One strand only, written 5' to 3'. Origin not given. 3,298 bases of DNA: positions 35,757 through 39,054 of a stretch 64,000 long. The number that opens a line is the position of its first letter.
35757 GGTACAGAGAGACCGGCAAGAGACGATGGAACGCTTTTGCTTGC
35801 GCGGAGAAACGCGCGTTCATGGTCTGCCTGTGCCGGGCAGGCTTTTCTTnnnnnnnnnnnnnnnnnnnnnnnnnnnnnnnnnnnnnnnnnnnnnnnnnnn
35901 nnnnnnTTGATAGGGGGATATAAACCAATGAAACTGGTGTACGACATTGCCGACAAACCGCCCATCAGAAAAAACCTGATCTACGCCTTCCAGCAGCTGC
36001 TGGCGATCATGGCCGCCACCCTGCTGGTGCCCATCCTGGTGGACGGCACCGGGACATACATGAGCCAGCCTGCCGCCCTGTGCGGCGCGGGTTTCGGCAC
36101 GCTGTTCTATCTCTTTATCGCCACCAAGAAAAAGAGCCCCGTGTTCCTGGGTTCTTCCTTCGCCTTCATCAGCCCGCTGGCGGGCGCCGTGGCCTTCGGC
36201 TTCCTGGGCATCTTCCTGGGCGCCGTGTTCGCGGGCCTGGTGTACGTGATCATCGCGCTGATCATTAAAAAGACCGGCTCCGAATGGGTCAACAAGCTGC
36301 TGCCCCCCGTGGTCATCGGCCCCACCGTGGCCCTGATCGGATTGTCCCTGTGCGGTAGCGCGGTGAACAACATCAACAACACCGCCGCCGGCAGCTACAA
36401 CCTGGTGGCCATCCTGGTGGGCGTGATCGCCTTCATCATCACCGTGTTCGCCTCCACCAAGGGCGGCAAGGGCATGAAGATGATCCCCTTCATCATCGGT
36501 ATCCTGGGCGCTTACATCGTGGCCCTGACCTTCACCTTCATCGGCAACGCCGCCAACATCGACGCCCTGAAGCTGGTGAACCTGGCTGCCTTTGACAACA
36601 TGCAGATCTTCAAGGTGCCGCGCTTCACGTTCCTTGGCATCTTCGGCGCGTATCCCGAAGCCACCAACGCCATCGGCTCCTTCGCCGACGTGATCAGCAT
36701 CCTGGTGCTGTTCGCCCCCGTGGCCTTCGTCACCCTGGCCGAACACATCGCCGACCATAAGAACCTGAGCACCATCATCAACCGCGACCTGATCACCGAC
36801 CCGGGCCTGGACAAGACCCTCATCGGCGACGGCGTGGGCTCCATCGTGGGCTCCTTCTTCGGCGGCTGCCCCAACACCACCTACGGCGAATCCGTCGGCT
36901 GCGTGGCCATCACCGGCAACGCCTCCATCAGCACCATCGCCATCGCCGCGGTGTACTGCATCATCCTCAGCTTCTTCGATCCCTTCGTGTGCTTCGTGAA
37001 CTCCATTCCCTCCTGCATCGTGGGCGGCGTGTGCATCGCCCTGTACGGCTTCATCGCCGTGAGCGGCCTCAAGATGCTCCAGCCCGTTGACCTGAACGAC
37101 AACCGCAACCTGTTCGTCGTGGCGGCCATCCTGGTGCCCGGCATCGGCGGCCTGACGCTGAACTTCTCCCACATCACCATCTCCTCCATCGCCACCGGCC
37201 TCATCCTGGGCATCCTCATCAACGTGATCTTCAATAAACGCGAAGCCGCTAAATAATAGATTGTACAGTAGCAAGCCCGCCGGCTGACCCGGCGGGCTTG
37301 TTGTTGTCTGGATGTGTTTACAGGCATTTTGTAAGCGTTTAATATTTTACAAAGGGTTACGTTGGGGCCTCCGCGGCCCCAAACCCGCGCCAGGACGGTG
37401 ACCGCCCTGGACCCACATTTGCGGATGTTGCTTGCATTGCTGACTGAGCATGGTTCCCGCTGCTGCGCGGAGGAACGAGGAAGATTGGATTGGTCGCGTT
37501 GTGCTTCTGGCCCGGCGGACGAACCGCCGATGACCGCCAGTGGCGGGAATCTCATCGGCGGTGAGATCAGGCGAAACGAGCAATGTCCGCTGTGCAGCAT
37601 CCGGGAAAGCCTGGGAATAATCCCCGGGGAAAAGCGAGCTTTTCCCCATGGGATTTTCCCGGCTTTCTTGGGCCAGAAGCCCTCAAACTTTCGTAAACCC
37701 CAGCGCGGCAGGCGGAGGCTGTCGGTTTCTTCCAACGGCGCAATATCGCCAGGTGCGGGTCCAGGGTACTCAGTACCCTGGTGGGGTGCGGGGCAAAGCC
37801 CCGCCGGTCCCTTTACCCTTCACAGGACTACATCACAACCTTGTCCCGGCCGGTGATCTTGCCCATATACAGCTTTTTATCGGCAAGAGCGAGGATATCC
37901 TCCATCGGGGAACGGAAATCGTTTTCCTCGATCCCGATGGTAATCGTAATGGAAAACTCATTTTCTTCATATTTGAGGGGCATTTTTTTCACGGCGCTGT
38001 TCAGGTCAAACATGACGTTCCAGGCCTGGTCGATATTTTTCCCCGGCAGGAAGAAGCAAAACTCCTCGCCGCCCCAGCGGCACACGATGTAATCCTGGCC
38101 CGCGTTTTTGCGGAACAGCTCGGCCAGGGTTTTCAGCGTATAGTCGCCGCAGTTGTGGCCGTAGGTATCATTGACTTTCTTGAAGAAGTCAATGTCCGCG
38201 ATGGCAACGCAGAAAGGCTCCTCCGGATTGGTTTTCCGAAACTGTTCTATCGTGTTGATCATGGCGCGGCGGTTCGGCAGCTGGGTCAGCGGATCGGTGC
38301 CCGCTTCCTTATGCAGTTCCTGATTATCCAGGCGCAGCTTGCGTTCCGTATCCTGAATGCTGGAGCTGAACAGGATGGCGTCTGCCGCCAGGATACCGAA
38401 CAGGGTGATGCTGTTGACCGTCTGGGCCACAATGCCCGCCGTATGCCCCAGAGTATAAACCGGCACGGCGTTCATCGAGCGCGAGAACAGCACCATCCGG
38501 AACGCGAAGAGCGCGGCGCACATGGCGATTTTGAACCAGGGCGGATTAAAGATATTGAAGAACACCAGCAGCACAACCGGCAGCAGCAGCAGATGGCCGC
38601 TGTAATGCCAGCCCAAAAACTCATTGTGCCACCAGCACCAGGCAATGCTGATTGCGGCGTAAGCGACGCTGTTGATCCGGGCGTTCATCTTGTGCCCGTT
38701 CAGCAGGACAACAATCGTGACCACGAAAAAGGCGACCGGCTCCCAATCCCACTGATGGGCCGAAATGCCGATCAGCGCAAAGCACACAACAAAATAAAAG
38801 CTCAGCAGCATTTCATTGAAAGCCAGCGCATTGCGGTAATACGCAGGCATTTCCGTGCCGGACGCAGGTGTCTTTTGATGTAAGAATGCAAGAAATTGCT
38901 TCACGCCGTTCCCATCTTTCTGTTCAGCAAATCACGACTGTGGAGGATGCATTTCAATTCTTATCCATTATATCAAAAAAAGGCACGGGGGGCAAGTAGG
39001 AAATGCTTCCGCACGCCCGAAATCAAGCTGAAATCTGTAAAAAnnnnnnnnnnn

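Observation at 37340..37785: Heavily base-paired 450-nt gap between convergent genes: candidate large structured RNA that I could not classify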

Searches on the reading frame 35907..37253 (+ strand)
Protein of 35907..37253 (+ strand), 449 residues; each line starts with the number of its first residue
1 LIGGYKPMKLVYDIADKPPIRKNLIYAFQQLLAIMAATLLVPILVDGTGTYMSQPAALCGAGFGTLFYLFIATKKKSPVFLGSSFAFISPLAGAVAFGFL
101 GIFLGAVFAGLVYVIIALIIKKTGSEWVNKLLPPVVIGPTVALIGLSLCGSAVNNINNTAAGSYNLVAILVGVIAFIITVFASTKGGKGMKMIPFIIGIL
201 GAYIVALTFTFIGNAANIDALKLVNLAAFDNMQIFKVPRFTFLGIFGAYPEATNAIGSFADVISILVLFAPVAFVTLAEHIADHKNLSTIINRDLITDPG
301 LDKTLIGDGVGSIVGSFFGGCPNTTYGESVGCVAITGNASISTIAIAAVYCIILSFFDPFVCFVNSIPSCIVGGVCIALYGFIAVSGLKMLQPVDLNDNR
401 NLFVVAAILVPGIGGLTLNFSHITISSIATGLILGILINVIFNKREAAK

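Call 69: search_protein_families(library=pfam, proteins=[window:35907-37253:+], max_evalue=0.01)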
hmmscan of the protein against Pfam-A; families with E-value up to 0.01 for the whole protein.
window:35907-37253:+ (449 aa): 1 family
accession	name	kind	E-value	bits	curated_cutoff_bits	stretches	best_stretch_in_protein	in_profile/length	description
PF00860.26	Xan_ur_permease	-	2.9e-65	220.9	27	1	22-418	2-386/389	Permease family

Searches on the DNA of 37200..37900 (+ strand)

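Call 4: search_rna_families(source=window, start=37200, end=37900, threshold=evalue, max_evalue=10, show_alignments=3)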
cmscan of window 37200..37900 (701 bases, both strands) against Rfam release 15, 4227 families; matches with E-value up to 10: 15.
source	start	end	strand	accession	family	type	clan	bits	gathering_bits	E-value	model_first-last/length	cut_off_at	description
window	37598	37679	-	RF04045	mir-2147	Gene; miRNA;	-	31.9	80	8.4e-05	1-85/85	no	mir-2147 microRNA precursor family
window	37231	37306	+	RF00506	Thr_leader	Cis-reg; leader;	-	26.6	55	0.0093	1-118/118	no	Threonine operon leader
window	37605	37667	+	RF03230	mir-967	Gene; miRNA;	-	25.3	70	0.021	1-90/90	no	mir-967 microRNA precursor family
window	37605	37667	+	RF03727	mir-3477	Gene; miRNA;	-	20.8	108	0.27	1-92/92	no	mir-3477 microRNA precursor family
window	37618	37657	-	RF01835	HIV_FS2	Cis-reg; frameshift_element;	-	18.3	44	0.55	1-45/45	no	ribosomal frameshift site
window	37621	37654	+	RF02520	mir-965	Gene; miRNA;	-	18.3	43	0.77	1-76/76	no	mir-965 microRNA precursor family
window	37604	37668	+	RF03571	mir-734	Gene; miRNA;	-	18.1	100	1.5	1-93/93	no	mir-734 microRNA precursor family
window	37242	37333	+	RF01770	rimP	Cis-reg; leader;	-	17.1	47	4.9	1-102/102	no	Gammaprotebacteria rimP leader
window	37236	37301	+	RF00370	sroD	Gene; sRNA;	-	15.7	50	2.7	1-86/86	no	sroD RNA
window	37601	37648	+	RF01672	P2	Gene; sRNA;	-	15.1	80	8.5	1-138/138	no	Psudomonas sRNA P2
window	37606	37637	+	RF02699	Avashort_thermometer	Cis-reg; thermoregulator;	-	14.8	88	5.4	7-59/59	no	Avashort 5' UTR thermometer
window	37604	37668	-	RF03694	mir-266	Gene; miRNA;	-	14.7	80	10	1-83/83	no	mir-266 microRNA precursor family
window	37788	37804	-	RF02338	GlsR16_miR3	Gene; snRNA; snoRNA; CD-box;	-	13.7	100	8.6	30-46/77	no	Giardia snoRNA GlsR16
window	37760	37782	+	RF00036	RRE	Cis-reg;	-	7.6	104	9.5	1-337/337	no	HIV Rev response element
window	37540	37649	+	RF00009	RNaseP_nuc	Gene; ribozyme;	CL00002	7.5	28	7.5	1-301/301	no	Nuclear RNase P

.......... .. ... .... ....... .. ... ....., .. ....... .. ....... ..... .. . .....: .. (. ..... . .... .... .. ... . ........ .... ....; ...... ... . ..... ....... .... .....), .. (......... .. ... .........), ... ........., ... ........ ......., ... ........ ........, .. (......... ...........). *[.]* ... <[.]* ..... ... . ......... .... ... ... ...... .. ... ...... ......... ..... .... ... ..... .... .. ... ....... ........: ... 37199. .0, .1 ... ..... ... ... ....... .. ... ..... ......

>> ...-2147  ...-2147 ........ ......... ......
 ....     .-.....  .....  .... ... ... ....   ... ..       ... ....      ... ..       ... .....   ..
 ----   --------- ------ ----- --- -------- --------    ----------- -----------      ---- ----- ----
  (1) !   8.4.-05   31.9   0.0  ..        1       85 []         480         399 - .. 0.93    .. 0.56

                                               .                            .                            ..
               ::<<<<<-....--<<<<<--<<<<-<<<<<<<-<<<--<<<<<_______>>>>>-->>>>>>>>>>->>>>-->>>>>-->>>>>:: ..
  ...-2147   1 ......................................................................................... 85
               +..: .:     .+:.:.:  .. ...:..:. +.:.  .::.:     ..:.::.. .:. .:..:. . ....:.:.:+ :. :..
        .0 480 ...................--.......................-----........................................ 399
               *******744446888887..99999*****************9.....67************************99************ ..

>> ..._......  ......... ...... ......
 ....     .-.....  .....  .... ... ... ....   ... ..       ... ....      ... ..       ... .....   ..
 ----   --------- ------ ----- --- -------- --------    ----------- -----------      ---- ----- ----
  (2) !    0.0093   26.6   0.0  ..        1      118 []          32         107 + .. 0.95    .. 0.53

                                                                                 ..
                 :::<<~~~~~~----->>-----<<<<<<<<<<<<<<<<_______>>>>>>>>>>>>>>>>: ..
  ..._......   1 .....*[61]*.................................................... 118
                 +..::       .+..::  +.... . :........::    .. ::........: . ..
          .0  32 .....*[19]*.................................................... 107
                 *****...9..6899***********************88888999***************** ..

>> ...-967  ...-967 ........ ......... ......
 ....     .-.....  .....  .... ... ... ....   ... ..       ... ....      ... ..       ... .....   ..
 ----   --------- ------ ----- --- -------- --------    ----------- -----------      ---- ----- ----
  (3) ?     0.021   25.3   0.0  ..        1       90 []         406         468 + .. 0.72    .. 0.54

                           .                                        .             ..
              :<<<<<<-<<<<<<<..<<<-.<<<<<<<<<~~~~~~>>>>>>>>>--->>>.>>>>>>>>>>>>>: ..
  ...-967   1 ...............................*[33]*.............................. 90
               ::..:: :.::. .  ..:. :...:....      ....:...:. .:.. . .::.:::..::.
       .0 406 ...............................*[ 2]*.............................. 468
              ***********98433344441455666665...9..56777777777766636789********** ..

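Call 18: search_dna_similar(query=window:37340-37830:+, collection=plasmids, mode=distant)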
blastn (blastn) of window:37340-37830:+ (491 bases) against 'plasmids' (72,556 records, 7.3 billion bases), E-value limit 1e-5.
No match.

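Call 19: search_dna_similar(query=window:37340-37830:+, collection=phages, mode=distant)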
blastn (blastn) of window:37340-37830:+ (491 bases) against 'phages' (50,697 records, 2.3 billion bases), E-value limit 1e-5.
No match.

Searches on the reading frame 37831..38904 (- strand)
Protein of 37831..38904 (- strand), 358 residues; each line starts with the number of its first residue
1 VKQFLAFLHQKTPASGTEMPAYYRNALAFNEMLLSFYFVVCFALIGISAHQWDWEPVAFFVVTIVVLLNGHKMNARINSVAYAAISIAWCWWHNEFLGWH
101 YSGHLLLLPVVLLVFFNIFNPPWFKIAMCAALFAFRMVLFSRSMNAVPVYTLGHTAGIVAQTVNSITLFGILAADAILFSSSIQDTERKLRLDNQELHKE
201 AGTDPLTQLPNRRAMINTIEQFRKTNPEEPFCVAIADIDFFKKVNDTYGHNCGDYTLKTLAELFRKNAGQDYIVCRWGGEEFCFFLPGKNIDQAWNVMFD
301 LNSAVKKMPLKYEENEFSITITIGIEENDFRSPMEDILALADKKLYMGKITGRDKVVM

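Call 69: search_protein_families(library=pfam, proteins=[window:37831-38904:-], max_evalue=0.01)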
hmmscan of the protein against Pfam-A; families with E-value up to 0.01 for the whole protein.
window:37831-38904:- (358 aa): 1 family
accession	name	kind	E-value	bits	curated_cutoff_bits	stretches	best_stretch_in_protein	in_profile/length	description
PF00990.26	GGDEF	-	3.1e-34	118.5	23.8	1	202-354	2-160/161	Diguanylate cyclase, GGDEF domain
